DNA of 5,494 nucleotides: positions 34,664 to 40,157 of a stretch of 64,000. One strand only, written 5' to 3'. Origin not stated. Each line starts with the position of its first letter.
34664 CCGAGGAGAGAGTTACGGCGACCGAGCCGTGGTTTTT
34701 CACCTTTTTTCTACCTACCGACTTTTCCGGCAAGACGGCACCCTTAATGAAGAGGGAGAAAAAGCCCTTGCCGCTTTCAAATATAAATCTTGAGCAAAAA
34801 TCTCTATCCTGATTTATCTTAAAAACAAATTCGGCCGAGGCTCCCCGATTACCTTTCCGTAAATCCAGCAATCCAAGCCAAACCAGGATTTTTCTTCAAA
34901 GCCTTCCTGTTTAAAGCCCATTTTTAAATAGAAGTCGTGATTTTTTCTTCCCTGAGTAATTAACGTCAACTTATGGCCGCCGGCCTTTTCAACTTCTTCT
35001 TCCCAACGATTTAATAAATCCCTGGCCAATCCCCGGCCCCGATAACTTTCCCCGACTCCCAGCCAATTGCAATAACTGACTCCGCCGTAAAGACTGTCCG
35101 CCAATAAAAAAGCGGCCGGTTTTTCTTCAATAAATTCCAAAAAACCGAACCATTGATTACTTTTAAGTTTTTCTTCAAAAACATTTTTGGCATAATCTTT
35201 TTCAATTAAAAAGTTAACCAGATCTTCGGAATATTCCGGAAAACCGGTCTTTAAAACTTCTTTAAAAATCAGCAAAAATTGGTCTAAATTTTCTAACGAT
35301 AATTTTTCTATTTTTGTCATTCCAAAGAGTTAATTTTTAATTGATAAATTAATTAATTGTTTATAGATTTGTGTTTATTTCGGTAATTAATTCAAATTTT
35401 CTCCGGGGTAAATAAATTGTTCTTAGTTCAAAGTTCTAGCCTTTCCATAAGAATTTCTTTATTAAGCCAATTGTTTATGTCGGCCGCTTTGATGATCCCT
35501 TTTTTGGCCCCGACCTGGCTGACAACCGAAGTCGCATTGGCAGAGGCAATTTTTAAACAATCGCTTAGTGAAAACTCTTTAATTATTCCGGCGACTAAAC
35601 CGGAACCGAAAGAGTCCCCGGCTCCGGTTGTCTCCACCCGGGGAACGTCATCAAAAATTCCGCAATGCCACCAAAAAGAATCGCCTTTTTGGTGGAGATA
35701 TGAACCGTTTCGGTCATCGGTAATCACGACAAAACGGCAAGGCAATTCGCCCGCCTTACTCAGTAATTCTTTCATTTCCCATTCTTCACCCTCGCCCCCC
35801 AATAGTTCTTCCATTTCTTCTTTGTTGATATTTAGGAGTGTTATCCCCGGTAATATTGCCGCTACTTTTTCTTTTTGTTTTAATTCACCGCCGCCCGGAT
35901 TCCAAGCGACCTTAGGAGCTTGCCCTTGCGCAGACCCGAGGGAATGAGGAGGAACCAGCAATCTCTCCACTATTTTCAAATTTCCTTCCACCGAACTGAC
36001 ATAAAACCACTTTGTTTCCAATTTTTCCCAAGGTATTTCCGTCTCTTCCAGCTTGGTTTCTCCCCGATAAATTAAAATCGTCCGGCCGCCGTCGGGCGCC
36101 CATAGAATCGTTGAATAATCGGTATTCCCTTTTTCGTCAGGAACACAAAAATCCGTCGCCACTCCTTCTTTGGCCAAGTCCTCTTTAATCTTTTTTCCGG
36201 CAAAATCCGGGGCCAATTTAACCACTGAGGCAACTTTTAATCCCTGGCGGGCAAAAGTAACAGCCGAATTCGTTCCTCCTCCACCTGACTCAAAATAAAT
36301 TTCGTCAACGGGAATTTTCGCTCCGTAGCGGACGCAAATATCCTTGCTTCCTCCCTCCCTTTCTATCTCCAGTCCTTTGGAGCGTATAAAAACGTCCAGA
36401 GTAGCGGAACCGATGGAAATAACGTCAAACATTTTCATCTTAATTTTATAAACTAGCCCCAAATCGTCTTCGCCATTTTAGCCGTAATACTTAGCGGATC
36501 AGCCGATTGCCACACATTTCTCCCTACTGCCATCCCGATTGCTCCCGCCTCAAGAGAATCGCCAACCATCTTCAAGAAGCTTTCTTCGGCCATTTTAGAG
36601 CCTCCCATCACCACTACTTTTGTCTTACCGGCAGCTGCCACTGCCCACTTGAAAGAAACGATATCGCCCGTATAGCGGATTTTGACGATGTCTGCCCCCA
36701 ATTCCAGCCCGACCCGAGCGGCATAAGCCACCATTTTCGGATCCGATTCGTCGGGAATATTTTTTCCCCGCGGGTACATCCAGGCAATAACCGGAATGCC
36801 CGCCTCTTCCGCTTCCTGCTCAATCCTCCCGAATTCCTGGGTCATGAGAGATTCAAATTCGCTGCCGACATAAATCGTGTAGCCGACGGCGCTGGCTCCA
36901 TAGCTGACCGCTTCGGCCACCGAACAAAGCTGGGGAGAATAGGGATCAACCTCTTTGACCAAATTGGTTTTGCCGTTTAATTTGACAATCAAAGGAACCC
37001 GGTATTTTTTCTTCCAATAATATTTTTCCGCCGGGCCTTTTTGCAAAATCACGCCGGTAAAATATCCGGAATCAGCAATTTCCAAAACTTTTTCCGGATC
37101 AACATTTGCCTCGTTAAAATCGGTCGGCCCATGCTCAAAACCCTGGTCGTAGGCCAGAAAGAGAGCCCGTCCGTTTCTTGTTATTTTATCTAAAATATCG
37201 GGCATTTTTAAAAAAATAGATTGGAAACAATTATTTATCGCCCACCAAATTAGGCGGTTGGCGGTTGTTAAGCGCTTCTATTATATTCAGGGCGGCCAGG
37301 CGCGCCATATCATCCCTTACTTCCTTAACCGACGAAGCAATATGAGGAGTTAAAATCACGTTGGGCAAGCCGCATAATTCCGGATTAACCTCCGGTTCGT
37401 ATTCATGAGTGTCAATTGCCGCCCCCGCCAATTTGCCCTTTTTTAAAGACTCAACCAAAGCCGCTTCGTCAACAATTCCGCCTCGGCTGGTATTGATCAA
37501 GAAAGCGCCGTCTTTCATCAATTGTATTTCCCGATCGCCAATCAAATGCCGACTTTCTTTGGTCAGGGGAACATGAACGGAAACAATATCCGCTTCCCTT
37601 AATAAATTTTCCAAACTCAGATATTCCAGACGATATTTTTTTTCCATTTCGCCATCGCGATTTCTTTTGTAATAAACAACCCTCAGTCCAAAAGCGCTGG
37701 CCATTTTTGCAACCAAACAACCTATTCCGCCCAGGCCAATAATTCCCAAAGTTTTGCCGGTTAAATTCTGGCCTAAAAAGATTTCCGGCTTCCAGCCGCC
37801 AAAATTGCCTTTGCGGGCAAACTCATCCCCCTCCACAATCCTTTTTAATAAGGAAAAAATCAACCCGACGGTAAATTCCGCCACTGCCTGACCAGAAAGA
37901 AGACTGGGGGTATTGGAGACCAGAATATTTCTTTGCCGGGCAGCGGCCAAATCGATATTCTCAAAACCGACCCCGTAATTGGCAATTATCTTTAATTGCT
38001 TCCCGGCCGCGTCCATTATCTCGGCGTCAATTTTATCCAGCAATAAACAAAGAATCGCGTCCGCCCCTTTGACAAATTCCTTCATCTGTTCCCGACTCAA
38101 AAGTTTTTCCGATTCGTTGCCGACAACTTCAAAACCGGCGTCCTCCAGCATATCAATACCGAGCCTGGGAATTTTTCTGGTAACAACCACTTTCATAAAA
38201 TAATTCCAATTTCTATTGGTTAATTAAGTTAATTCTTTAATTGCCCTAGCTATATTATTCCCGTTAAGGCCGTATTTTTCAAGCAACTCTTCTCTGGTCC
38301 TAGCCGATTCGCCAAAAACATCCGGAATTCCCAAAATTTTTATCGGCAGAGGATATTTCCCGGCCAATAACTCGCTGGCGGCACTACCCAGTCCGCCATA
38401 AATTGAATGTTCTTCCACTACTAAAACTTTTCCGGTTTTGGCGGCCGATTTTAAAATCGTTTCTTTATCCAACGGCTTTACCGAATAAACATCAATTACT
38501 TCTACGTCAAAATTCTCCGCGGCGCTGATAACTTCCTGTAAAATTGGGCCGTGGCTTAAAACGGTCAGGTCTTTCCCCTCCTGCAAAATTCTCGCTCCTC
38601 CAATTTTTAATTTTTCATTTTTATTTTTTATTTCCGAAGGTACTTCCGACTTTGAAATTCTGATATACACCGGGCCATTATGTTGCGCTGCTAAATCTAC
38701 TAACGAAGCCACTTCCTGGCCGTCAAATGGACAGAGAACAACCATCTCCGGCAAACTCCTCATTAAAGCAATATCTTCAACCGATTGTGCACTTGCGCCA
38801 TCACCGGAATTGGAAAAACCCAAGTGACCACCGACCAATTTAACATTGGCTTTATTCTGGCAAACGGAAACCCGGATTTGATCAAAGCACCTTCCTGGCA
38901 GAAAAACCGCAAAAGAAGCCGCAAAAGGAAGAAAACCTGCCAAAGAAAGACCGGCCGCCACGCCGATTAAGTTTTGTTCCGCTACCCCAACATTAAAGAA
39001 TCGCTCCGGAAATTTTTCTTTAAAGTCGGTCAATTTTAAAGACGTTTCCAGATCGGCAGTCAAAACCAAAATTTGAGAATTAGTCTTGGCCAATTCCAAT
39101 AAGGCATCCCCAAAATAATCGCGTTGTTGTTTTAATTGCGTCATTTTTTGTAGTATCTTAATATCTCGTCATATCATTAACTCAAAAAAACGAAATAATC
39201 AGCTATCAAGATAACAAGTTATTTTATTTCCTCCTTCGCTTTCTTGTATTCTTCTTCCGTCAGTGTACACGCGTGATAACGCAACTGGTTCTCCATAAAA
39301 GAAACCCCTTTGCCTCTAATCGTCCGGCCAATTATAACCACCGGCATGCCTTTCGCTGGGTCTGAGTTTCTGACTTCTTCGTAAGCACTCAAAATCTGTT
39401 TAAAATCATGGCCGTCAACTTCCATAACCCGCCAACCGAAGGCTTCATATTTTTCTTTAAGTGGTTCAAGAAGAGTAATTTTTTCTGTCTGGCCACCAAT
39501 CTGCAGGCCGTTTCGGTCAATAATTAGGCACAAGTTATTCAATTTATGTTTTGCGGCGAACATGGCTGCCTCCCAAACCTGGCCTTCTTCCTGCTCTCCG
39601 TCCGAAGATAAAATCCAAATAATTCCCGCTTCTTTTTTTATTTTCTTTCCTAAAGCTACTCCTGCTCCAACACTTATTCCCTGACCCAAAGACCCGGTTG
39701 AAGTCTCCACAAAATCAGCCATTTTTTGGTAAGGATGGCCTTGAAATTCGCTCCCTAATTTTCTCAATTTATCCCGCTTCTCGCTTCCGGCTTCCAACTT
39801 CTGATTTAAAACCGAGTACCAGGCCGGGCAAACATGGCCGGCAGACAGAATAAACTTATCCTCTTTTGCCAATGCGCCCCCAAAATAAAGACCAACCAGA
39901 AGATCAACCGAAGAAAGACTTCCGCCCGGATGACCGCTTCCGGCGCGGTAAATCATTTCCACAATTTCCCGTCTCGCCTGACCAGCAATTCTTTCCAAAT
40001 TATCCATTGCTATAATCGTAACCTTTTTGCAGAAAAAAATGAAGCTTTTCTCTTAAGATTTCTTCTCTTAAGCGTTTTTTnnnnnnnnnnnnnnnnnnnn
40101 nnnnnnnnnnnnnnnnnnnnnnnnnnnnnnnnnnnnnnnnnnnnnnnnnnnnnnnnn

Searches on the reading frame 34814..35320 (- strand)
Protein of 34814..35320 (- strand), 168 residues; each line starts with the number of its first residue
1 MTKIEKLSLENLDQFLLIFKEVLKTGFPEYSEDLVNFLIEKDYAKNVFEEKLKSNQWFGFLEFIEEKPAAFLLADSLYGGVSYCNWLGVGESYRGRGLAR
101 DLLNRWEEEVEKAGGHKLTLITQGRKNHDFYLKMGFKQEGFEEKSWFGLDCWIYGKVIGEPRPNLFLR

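Call 39: search_protein_families(library=pfam, proteins=[window:34814-35320:-], max_evalue=0.001)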
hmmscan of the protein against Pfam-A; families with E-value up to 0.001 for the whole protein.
window:34814-35320:- (168 aa): 3 families
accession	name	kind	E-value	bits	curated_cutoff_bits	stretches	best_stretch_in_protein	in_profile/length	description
PF00583.31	Acetyltransf_1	-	2.5e-10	41.1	20.7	1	48-136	24-116/116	Acetyltransferase (GNAT) family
PF13508.13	Acetyltransf_7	-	8.4e-09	36.1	27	1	71-138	28-84/84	Acetyltransferase (GNAT) domain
PF13673.13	Acetyltransf_10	-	3.4e-08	33.9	23.6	1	29-140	4-111/128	Acetyltransferase (GNAT) domain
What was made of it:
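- A GNAT gene sits at 34814-35320 (call 39).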

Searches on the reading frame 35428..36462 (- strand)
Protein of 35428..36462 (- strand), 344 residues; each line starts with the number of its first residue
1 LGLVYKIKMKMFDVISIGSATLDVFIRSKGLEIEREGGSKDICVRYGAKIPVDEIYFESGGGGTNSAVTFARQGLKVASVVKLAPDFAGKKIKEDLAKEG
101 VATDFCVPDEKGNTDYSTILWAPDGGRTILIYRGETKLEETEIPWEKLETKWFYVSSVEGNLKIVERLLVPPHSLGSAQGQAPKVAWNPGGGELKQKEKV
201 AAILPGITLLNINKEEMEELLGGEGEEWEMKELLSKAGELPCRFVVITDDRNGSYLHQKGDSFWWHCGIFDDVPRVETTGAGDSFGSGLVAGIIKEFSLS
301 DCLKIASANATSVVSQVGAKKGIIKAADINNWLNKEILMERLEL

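Call 39: search_protein_families(library=pfam, proteins=[window:35428-36462:-], max_evalue=0.001)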
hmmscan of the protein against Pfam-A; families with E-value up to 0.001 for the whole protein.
window:35428-36462:- (344 aa): 2 families
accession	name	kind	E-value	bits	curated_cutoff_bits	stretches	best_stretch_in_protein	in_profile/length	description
PF00294.29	PfkB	-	1e-34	120.7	25.8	1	16-321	6-297/302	pfkB family carbohydrate kinase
PF08543.17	Phos_pyr_kin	-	0.00087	19.2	27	0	201-315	110-233/246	Phosphomethylpyrimidine kinase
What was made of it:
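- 34814..41289 (-): Rest of the operon: Rpe, LOG/SLOG, TktN, TktC, 2-hydroxyacid dehydrogenase, DeoC, PfkB kinase and a GNAT acetyltransferase (34814-35320). Call 39.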

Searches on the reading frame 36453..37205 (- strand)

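Call 39: search_protein_families(library=pfam, proteins=[window:36453-37205:-], max_evalue=0.001)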
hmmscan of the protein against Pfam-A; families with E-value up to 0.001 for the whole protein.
window:36453-37205:- (250 aa): 1 family
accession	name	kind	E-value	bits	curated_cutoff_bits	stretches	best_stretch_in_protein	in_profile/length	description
PF01791.15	DeoC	-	1.6e-49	169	23.8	1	16-234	3-229/229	DeoC/LacD family aldolase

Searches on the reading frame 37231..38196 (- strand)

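Call 39: search_protein_families(library=pfam, proteins=[window:37231-38196:-], max_evalue=0.001)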
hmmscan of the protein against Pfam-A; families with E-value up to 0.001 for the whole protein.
window:37231-38196:- (321 aa): 4 families
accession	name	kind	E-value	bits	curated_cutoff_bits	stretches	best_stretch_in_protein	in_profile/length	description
PF02826.25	2-Hacid_dh_C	-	3.5e-60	202.8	25.1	1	110-287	1-178/178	D-isomer specific 2-hydroxyacid dehydrogenase, NAD binding domain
PF00389.36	2-Hacid_dh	-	1.8e-26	92.8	24.6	1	3-318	1-133/134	D-isomer specific 2-hydroxyacid dehydrogenase, catalytic domain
PF07991.19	KARI_N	-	5.7e-05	23.2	20.6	0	145-232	2-90/165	Acetohydroxy acid isomeroreductase, NADPH-binding domain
PF03446.21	NAD_binding_2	-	0.00018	22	21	0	150-254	2-110/161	NAD binding domain of 6-phosphogluconate dehydrogenase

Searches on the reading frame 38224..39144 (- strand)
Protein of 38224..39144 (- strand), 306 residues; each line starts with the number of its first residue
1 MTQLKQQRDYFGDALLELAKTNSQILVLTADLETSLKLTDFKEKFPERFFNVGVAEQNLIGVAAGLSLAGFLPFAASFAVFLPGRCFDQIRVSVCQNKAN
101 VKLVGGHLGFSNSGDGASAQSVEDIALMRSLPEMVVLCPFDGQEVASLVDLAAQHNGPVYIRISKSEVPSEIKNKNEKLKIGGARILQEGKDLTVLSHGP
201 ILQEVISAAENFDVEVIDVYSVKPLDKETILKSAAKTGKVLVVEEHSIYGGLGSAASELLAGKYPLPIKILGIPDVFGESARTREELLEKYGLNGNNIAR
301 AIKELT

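Call 39: search_protein_families(library=pfam, proteins=[window:38224-39144:-], max_evalue=0.001)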
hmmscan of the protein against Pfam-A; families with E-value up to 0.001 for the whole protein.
window:38224-39144:- (306 aa): 2 families
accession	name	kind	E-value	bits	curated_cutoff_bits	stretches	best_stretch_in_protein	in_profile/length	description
PF02779.29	Transket_pyr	-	9.5e-38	130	27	1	8-169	6-173/174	Transketolase, pyrimidine binding domain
PF02780.25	Transketolase_C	-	2e-27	96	25.9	1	182-298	1-124/124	Transketolase, C-terminal domain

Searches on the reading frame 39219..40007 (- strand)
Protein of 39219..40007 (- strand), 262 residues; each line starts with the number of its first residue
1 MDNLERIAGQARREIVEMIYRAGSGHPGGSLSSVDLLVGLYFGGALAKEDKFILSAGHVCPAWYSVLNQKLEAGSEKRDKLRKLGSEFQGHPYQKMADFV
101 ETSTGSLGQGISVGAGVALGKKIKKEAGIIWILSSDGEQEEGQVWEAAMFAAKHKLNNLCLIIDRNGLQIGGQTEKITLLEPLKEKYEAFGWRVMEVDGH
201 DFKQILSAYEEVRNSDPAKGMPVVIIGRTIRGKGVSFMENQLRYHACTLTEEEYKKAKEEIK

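Call 39: search_protein_families(library=pfam, proteins=[window:39219-40007:-], max_evalue=0.001)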
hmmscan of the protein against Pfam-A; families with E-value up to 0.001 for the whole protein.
window:39219-40007:- (262 aa): 3 families
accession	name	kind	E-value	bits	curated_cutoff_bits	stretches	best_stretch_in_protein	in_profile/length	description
PF00456.26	Transketolase_N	-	8.2e-38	130.7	22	1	11-260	9-274/334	Transketolase, thiamine diphosphate binding domain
PF00676.26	E1_dh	-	5.9e-13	48.9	22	1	82-256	79-251/300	Dehydrogenase E1 component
PF13292.11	DXP_synthase_N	-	4.8e-11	42.9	21.2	1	2-170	16-175/274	1-deoxy-D-xylulose-5-phosphate synthase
